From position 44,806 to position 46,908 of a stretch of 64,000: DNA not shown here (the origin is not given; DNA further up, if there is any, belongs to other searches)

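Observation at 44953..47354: Roughly 800-aa sigma-factor-like protein with a C-terminal array of six degenerate region-4-like repeats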

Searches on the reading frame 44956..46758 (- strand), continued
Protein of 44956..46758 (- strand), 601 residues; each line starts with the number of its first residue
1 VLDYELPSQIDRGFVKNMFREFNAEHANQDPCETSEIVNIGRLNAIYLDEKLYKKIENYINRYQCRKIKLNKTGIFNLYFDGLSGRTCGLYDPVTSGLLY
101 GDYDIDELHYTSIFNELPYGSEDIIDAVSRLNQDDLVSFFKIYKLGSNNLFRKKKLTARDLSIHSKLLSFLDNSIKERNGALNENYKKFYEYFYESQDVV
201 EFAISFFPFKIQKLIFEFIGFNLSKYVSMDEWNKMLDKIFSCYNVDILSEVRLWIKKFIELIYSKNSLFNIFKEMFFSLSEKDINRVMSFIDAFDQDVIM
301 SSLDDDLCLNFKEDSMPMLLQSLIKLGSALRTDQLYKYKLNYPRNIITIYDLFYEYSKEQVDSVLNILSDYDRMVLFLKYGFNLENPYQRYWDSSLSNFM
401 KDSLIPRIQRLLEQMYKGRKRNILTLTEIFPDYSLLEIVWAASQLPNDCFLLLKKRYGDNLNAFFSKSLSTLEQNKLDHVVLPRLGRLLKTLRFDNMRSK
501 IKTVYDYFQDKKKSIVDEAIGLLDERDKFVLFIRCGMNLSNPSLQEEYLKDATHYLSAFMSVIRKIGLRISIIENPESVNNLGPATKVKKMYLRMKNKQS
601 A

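Call 77: search_protein_families(library=phrogs, proteins=[P0011, P0020, P0035], max_evalue=0.001)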
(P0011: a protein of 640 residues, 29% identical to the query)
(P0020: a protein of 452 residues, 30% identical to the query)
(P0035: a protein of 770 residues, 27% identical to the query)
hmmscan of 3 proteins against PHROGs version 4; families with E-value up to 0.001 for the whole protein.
P0011 (640 aa): 7 families
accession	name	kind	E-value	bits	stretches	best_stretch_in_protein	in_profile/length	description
phrog_351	-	transcription regulation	4.8e-08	33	0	34-73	659-697/928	RNA polymerase sigma factor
phrog_10960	-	unknown function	9.1e-08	33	0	167-251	60-141/162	-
phrog_36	-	transcription regulation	2.4e-07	31.6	0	40-68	129-157/220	transcriptional regulator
phrog_8655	-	unknown function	1.3e-06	29.3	0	195-221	15-40/55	-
phrog_29095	-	DNA, RNA and nucleotide metabolism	1.5e-06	29.6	0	429-470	19-60/92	endonuclease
phrog_33277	-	DNA, RNA and nucleotide metabolism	2.1e-05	25.7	0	108-238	5-129/150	ParB-like partition protein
phrog_1957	-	unknown function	0.00016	22.7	0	348-365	58-75/82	-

P0020 (452 aa): 4 families
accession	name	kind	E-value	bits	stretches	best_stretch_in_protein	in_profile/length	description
phrog_18065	-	unknown function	7.8e-07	29.7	0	319-365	9-50/63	-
phrog_351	-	transcription regulation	5.9e-05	22.8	0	175-268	661-746/928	RNA polymerase sigma factor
phrog_11050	-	unknown function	0.00054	21.2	0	48-92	30-74/84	-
phrog_5904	-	unknown function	0.00088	20.6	0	252-275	46-69/88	-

P0035 (770 aa): 1 family
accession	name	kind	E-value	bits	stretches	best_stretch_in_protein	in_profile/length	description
phrog_351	-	transcription regulation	6.2e-27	95.6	1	13-199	482-717/928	RNA polymerase sigma factor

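Call 78: search_protein_families(library=padloc, proteins=[P0011, P0020, P0035, P0009], max_evalue=0.001)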
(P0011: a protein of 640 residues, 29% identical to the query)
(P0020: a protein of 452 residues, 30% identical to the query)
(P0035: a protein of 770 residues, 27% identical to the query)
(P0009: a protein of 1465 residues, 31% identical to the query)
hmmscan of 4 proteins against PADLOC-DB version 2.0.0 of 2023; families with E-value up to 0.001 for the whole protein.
P0011 (640 aa): 3 families
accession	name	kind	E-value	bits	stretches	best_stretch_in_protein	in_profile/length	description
PDLC04745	PDC-M63A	-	6.4e-05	21.5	0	33-83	59-104/133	-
PDLC01406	Cas11a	-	0.00019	20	0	53-133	15-93/107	CAS-I-A; effector_SS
PDLC04415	PDC-M10B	-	0.00023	19.7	0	239-315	25-100/117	-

P0020 (452 aa): 0 families

P0035 (770 aa): 1 family
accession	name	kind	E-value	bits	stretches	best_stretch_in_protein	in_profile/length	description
PDLC02203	MzaA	-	2e-09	34.2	1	34-107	429-499/683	-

P0009 (1465 aa): 1 family
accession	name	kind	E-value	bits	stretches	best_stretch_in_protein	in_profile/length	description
PDLC02203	MzaA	-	1e-55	187.2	1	211-484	406-679/683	-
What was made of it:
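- There are no PADLOC or PHROG hits beyond generic sigma matches (calls 77, 78).
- Tried and rejected: PHROGs and PADLOC gave only generic sigma matches (calls 77, 78).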

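Call 87: find_homologous_proteins(query=P0011, max_evalue=1e-10)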
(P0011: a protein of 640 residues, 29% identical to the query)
Query P0011 (640 aa): 272 proteins with E <= 1e-10 among 8000 candidates; the best 120 are listed.
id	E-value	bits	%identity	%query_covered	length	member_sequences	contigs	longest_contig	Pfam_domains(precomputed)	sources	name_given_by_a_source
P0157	0.0e+0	1503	96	75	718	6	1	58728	PF07299.17,PF19314.5,PF13684.12,PF09447.16,PF18039.8,PF06435.17,PF05263.18,PF00979.23,PF17997.8,PF08281.19,PF20811.3,PF12024.14,PF09345.16,PF20196.4,PF08713.18,PF04545.23,PF03448.23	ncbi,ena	-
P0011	0.0e+0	1385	100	100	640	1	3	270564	PF07299.17,PF19314.5,PF13684.12,PF18039.8,PF05263.18,PF17997.8,PF08281.19,PF20811.3,PF12024.14,PF09345.16,PF20196.4,PF04545.23,PF03448.23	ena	-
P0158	1.2e-262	891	70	84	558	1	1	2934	PF18430.8,PF13684.12,PF12024.14,PF18039.8,PF09345.16,PF20196.4,PF05263.18,PF04545.23,PF08281.19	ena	-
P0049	9.4e-255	865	84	60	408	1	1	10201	PF05263.18,PF04545.23,PF08281.19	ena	-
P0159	1.6e-220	752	72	67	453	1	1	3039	PF20811.3,PF16057.11,PF12024.14,PF09345.16,PF05263.18,PF04545.23,PF08281.19,PF03448.23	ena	-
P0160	7.3e-162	558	60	64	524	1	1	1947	PF13684.12,PF12024.14,PF18039.8,PF20196.4,PF05263.18,PF04545.23,PF08281.19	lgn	-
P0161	5.8e-116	407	38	82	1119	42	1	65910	PF12024.14,PF18039.8,PF04545.23,PF00140.26,PF04542.21,PF08281.19,PF04539.23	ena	-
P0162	2.0e-108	382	38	57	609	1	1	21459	PF13684.12,PF05263.18,PF04545.23,PF04542.21,PF08281.19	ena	-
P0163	1.5e-107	379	39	58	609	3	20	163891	PF13684.12,PF05263.18,PF04545.23,PF04542.21,PF08281.19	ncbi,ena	-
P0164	1.2e-97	346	39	70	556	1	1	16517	PF12024.14,PF18039.8,PF04545.23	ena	-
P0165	8.9e-90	320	35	70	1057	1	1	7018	PF04545.23,PF00140.26,PF04542.21,PF08281.19,PF04539.23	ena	-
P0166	1.2e-88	316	36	71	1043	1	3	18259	PF12024.14,PF04545.23,PF00140.26,PF04542.21,PF08281.19,PF04539.23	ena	-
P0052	4.0e-88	315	39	83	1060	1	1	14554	PF04545.23,PF00140.26,PF04542.21,PF08281.19,PF04539.23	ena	-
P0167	3.9e-84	301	34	93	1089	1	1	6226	PF04545.23,PF00140.26,PF04542.21,PF04539.23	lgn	-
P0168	5.3e-84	301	46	65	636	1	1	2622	PF04545.23,PF04542.21,PF08281.19,PF03448.23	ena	-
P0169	5.7e-81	291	29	89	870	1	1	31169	PF04545.23,PF04542.21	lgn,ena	-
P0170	3.4e-79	285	42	57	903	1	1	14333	PF20811.3,PF13684.12,PF04545.23,PF00140.26,PF04542.21,PF08281.19,PF04539.23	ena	-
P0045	7.1e-76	274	37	69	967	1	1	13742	PF04545.23,PF00140.26,PF04542.21,PF08281.19,PF04539.23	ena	-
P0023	2.5e-66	243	28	92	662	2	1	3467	PF07499.20,PF18039.8,PF08281.19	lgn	-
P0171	3.1e-65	239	32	90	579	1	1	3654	PF13684.12,PF04545.23,PF08281.19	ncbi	-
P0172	2.4e-64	236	38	61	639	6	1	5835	PF28538.1,PF05263.18,PF04545.23,PF04542.21,PF08281.19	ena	-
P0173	2.2e-63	233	40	55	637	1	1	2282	PF20811.3,PF13684.12,PF28538.1,PF05263.18,PF04545.23,PF04542.21,PF08281.19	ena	-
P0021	4.0e-61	225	30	91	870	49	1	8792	PF04545.23,PF04542.21,PF08281.19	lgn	-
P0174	5.5e-59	218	42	45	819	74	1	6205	PF04545.23,PF00140.26,PF04542.21,PF08281.19,PF04539.23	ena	-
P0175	1.3e-58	217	42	45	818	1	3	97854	PF04545.23,PF00140.26,PF04542.21,PF08281.19,PF04539.23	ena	-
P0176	1.6e-58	217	30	90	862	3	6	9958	PF04542.21,PF08281.19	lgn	-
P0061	1.2e-57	214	32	68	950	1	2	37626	PF04545.23,PF00140.26,PF04542.21,PF08281.19,PF04539.23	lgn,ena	-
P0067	4.1e-55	206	39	44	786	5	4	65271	PF04545.23,PF00140.26,PF04542.21,PF04539.23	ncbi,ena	-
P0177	7.0e-55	205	32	72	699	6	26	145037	PF07299.17,PF04545.23,PF04542.21,PF08281.19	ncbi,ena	-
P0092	4.8e-51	192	37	47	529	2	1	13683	PF05263.18,PF04545.23,PF04542.21,PF08281.19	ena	-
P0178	5.2e-51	192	35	62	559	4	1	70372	PF28538.1,PF04545.23,PF04542.21,PF08281.19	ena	-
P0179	3.0e-49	186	31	70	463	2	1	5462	PF08281.19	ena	-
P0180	5.6e-49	185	42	45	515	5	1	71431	PF05263.18,PF04545.23,PF04542.21,PF08281.19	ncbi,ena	-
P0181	2.6e-48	183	38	47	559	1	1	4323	PF04545.23,PF04542.21,PF08281.19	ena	-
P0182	6.2e-48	182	31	90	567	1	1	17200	PF04545.23,PF08281.19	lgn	-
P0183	9.3e-47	178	33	62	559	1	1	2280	PF28538.1,PF04545.23,PF04542.21,PF08281.19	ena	-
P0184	1.7e-46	177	33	62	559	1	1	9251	PF28538.1,PF04545.23,PF04542.21,PF08281.19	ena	-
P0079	1.5e-45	174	31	77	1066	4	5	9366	PF04545.23,PF04542.21,PF04539.23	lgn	-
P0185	2.1e-43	167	34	44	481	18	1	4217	PF04545.23,PF04542.21,PF08281.19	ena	-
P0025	2.2e-43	167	31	75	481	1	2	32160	PF08281.19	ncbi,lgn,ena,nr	ncbi:MAG: hypothetical protein IJ501_01560 [Bacilli bacterium]|nr:hypothetical protein [Bacilli bact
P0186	5.1e-43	166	31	65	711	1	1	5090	PF04545.23,PF04542.21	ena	-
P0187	4.7e-42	162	44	33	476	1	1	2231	PF04545.23,PF04542.21,PF08281.19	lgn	-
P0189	9.8e-42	161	42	38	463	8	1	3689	PF04545.23,PF04542.21,PF08281.19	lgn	-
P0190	1.1e-41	161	34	45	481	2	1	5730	PF04545.23,PF04542.21,PF08281.19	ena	-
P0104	1.8e-41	161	33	43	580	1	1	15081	PF13684.12,PF04545.23,PF04542.21,PF08281.19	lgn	-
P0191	2.0e-41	160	44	32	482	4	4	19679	PF04545.23,PF04542.21,PF08281.19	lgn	-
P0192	1.0e-40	158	41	34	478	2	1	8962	PF01047.29,PF04545.23,PF04542.21,PF08281.19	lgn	-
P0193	1.1e-40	158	35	53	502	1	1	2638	PF04545.23,PF04542.21,PF08281.19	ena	-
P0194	4.1e-40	156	37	45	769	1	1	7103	PF04545.23,PF00140.26,PF04542.21,PF04539.23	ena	-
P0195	4.2e-40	156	34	44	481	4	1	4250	PF04545.23,PF04542.21,PF08281.19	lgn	-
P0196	6.3e-40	155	43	33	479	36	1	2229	PF04545.23,PF04542.21,PF08281.19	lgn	-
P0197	8.5e-40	155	41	33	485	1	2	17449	PF01047.29,PF04545.23,PF04542.21,PF08281.19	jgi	-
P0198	9.0e-40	155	33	58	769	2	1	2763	PF04545.23,PF00140.26,PF04542.21,PF04539.23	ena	-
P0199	1.0e-39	155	42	33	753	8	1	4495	PF04545.23,PF00140.26,PF04542.21,PF04539.23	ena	-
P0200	1.3e-39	154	38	29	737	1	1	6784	PF04545.23,PF00140.26,PF04542.21,PF08281.19,PF04539.23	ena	-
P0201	5.7e-39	152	34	52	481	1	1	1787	PF04545.23,PF04542.21,PF08281.19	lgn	-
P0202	5.8e-39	152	42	35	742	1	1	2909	PF04545.23,PF00140.26,PF04542.21,PF04539.23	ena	-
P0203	6.6e-39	152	40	34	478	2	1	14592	PF04545.23,PF04542.21,PF08281.19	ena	-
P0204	8.6e-39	152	39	34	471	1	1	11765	PF04545.23,PF04542.21,PF08281.19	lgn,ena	-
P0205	2.0e-38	151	42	33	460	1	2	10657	PF04545.23,PF04542.21,PF08281.19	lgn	-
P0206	7.3e-38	149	35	43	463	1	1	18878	PF04545.23,PF04542.21,PF08281.19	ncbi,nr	ncbi:MAG: sigma-70 family RNA polymerase sigma factor [bacterium]|nr:sigma-70 family RNA polymerase 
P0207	1.3e-37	148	42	32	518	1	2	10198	PF04545.23,PF04542.21,PF08281.19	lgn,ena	-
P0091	3.0e-37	147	38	39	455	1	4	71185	PF04545.23,PF04542.21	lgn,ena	-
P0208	4.8e-37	146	35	43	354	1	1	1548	PF04545.23,PF08281.19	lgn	-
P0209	6.3e-37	146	32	46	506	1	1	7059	PF05263.18,PF04545.23,PF04542.21,PF08281.19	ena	-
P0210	8.6e-37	145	35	43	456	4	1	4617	PF04545.23,PF04542.21,PF08281.19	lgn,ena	-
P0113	1.1e-36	145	31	57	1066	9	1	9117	PF04545.23,PF00140.26,PF04542.21,PF04539.23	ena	-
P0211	2.2e-36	144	41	33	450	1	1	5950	PF04545.23,PF04542.21,PF08281.19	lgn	-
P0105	4.5e-36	143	54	23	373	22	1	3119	PF04545.23,PF08281.19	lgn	-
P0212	6.5e-36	142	32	46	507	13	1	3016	PF04545.23,PF04542.21,PF08281.19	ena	-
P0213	1.2e-35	141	40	33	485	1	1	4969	PF04545.23,PF04542.21,PF08281.19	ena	-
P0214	1.2e-35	141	36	40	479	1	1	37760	PF04545.23,PF04542.21,PF08281.19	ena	-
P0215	2.5e-35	140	39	35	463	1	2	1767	PF04545.23,PF04542.21,PF08281.19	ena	-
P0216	2.7e-35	140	34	43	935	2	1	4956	PF04545.23,PF04542.21,PF08281.19,PF04539.23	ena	-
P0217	6.1e-35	139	33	45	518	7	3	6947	PF04545.23,PF04542.21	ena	-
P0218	7.9e-35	139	32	68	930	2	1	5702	PF04545.23,PF04542.21,PF08281.19,PF04539.23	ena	-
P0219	1.2e-34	138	32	58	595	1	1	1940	PF04545.23,PF00140.26,PF04542.21,PF04539.23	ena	-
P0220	1.8e-34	137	37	35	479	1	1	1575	PF04545.23,PF04542.21,PF08281.19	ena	-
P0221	2.2e-34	137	40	34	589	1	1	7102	PF04545.23,PF00140.26,PF04542.21,PF04539.23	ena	-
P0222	2.2e-34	137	32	40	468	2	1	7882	PF04545.23,PF04542.21,PF08281.19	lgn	-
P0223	2.6e-34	137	40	34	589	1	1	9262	PF04545.23,PF00140.26,PF04542.21,PF04539.23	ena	-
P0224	2.8e-34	137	31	58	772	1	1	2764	PF04545.23,PF00140.26,PF04542.21,PF04539.23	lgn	-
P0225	3.6e-34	136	34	28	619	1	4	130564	PF04545.23,PF04542.21,PF08281.19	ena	-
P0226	7.8e-34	135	34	28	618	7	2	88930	PF04545.23,PF04542.21,PF08281.19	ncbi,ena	-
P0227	9.5e-34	135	41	33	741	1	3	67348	PF04545.23,PF00140.26,PF04542.21,PF04539.23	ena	-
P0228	1.5e-33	134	34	45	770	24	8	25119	PF04545.23,PF00140.26,PF04542.21,PF04539.23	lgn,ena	-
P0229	3.0e-33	133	38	35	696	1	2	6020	PF04545.23,PF00140.26,PF04542.21,PF04539.23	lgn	-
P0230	3.5e-33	133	39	34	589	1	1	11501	PF04545.23,PF00140.26,PF04542.21,PF08281.19,PF04539.23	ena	-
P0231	5.5e-33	133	27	74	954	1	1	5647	PF04545.23,PF04542.21,PF08281.19,PF04539.23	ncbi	-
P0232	5.5e-33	133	36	37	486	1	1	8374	PF04545.23,PF04542.21,PF08281.19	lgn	-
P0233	6.8e-33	132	38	37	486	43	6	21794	PF04545.23,PF04542.21,PF08281.19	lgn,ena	-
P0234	6.9e-33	132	36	37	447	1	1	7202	PF04545.23,PF04542.21,PF08281.19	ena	-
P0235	9.4e-33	132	38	36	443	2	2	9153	PF04545.23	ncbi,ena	-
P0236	9.9e-33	132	36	37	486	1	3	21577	PF04545.23,PF04542.21,PF08281.19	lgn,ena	-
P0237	1.1e-32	132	36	37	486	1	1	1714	PF04545.23,PF04542.21,PF08281.19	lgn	-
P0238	1.2e-32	131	36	37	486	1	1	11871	PF04545.23,PF04542.21,PF08281.19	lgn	-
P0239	1.3e-32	131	28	63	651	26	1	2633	PF04545.23,PF04542.21,PF08281.19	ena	-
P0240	1.3e-32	131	36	37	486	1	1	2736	PF04545.23,PF04542.21,PF08281.19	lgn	-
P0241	1.3e-32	131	36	37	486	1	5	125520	PF04545.23,PF04542.21,PF08281.19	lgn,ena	-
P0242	1.4e-32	131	40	34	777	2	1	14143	PF04545.23,PF00140.26,PF04542.21,PF04539.23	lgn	-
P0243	1.5e-32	131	41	32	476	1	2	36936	PF04545.23,PF04542.21,PF08281.19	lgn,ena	-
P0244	1.5e-32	131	36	37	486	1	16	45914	PF04545.23,PF04542.21,PF08281.19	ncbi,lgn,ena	-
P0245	1.5e-32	131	36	37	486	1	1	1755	PF04545.23,PF04542.21,PF08281.19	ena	-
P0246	1.6e-32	131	39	33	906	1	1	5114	PF04545.23,PF00140.26,PF04542.21,PF08281.19,PF04539.23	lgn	-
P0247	1.8e-32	131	33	44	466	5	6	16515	PF04545.23,PF04542.21,PF08281.19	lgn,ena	-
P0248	1.9e-32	131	36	37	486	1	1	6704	PF04545.23,PF04542.21,PF08281.19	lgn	-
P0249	2.5e-32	130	41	32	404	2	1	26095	PF04545.23,PF04539.23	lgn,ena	-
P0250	2.5e-32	130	36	37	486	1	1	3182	PF04545.23,PF04542.21,PF08281.19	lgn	-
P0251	2.6e-32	130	32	53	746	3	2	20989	PF04545.23,PF00140.26,PF04542.21,PF04539.23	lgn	-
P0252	3.7e-32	130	37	35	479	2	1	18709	PF04545.23,PF04542.21,PF08281.19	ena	-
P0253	4.3e-32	130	36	37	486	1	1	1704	PF04545.23,PF04542.21,PF08281.19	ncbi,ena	-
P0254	5.2e-32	129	33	44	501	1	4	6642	PF04545.23,PF04542.21,PF08281.19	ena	-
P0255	6.2e-32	129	36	37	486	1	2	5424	PF04545.23,PF04542.21,PF08281.19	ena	-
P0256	6.4e-32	129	33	55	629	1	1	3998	PF04545.23,PF00140.26,PF04542.21,PF04539.23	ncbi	-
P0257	9.6e-32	128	38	32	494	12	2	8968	PF04545.23,PF04542.21,PF08281.19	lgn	-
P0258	1.5e-31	128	34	46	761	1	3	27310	PF04545.23,PF00140.26,PF04542.21,PF04539.23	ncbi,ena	-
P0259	1.7e-31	128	36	37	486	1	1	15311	PF04545.23,PF04542.21,PF08281.19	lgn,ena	-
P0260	1.7e-31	128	25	65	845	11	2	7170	PF04545.23,PF00140.26,PF04542.21,PF04539.23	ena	-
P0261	2.0e-31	127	32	57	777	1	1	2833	PF04545.23,PF00140.26,PF04542.21,PF04539.23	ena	-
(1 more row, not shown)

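Call 99: search_protein_families(library=pfam, proteins=[P0132, P0104], max_evalue=0.1)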
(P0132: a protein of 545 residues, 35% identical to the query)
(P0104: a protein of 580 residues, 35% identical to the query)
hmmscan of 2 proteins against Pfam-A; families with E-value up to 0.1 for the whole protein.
P0132 (545 aa): 6 families
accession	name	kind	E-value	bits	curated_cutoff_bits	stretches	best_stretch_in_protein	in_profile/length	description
PF04542.20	Sigma70_r2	-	1.7e-14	53.8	24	1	44-109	5-69/71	Sigma-70 region 2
PF04545.22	Sigma70_r4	-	4.4e-14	52.2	24.1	1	162-211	4-49/50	Sigma-70, region 4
PF23153.1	Aip3p_Bud6_N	-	0.0062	17.2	27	1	226-326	11-107/109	Aip3p/Bud6 N-terminal domain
PF04814.19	HNF-1_N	-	0.037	14.9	29.7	0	123-202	77-154/175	Hepatocyte nuclear factor 1 (HNF-1), N terminus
PF14163.11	SieB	-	0.04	14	26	0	142-185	57-98/147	Super-infection exclusion protein B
PF08281.18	Sigma70_r4_2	-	0.075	13.1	25.7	0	352-378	2-28/54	Sigma-70, region 4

P0104 (580 aa): 9 families
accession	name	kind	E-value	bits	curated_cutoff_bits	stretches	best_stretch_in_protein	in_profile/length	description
PF04542.20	Sigma70_r2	-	4.6e-12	46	24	1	40-108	2-69/71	Sigma-70 region 2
PF04545.22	Sigma70_r4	-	2.4e-11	43.4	24.1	1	159-209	3-49/50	Sigma-70, region 4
PF13684.11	FakA-like_C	-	4e-08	33.4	23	2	254-298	153-196/216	Fatty acid kinase subunit A-like, C-terminal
PF08281.18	Sigma70_r4_2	-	8.6e-08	32.2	25.7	1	373-402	2-31/54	Sigma-70, region 4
PF24034.1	DUF7343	-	0.0007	19.8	27.6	0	183-204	21-42/62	Domain of unknown function (DUF7343)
PF13545.12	HTH_Crp_2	-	0.0021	18.4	27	1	179-206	21-48/70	Crp-like helix-turn-helix domain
PF04967.18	HTH_10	-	0.038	14.3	23.1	0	183-208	26-51/53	HTH DNA binding domain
PF07299.16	EF-G-binding_N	-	0.039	14.8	27.1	0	361-390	27-56/83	Elongation factor G-binding protein, N-terminal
PF22451.2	NirdL-like_HTH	-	0.099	12.7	27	0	521-539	21-39/47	Siroheme decarboxylase NirDL-like HTH domain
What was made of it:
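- Checked: The intact conspecific allele scores 32.2 bits (call 99).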
